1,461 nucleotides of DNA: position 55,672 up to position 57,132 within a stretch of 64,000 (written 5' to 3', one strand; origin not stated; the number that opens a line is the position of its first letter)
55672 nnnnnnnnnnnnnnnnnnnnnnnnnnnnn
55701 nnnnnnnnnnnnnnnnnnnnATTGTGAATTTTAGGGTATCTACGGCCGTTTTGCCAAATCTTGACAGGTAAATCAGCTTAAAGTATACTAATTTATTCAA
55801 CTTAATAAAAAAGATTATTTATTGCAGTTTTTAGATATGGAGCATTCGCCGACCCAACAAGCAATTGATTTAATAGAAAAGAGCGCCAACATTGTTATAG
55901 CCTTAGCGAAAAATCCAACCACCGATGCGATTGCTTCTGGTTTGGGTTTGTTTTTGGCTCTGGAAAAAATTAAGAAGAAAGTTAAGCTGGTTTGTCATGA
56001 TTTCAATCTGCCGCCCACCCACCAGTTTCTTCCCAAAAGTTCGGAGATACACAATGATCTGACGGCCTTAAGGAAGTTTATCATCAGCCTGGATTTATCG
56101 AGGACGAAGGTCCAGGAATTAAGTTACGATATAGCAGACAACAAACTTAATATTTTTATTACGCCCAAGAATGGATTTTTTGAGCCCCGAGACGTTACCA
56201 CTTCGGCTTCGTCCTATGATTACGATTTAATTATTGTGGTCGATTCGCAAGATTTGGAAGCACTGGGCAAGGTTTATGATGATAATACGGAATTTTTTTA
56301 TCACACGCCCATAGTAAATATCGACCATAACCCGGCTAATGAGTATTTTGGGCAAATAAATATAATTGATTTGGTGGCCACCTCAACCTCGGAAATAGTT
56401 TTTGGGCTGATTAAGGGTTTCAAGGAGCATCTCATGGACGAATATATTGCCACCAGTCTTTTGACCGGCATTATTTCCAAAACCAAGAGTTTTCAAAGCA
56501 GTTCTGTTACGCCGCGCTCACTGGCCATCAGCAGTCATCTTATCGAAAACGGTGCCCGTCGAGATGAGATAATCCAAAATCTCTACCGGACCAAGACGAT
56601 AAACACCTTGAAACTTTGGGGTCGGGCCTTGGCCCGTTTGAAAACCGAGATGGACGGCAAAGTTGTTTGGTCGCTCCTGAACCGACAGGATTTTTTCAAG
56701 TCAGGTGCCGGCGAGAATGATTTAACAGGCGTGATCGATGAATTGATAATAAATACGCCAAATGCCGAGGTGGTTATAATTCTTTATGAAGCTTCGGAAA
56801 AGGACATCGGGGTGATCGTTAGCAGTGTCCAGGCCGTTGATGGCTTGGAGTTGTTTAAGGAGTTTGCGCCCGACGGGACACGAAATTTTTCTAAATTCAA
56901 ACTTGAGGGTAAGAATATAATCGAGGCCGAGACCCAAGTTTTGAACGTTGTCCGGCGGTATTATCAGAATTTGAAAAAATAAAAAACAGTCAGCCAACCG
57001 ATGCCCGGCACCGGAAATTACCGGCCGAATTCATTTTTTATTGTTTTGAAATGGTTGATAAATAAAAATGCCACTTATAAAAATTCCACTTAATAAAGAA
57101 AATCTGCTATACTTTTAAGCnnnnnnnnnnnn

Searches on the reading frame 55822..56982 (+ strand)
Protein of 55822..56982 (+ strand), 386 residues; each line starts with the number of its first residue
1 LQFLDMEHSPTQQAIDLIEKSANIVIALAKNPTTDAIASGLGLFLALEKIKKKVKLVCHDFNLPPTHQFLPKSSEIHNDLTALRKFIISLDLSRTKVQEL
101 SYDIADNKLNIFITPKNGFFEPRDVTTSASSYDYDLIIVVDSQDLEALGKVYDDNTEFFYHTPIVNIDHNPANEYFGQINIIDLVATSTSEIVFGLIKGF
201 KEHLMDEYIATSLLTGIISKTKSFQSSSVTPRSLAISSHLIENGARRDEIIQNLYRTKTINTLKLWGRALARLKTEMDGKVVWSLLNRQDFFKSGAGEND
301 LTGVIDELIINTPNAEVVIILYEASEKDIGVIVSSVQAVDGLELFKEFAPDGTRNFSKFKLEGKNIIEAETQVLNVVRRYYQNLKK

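Call 25: search_protein_families(library=pfam, proteins=[window:55822-56982:+], max_evalue=0.0001)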
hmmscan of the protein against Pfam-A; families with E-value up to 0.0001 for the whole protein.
window:55822-56982:+ (386 aa): 1 family
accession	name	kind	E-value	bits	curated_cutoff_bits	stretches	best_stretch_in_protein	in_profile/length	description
PF01368.27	DHH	-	7.4e-11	42.9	28.1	1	23-217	1-125/125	DHH family, N-terminal domain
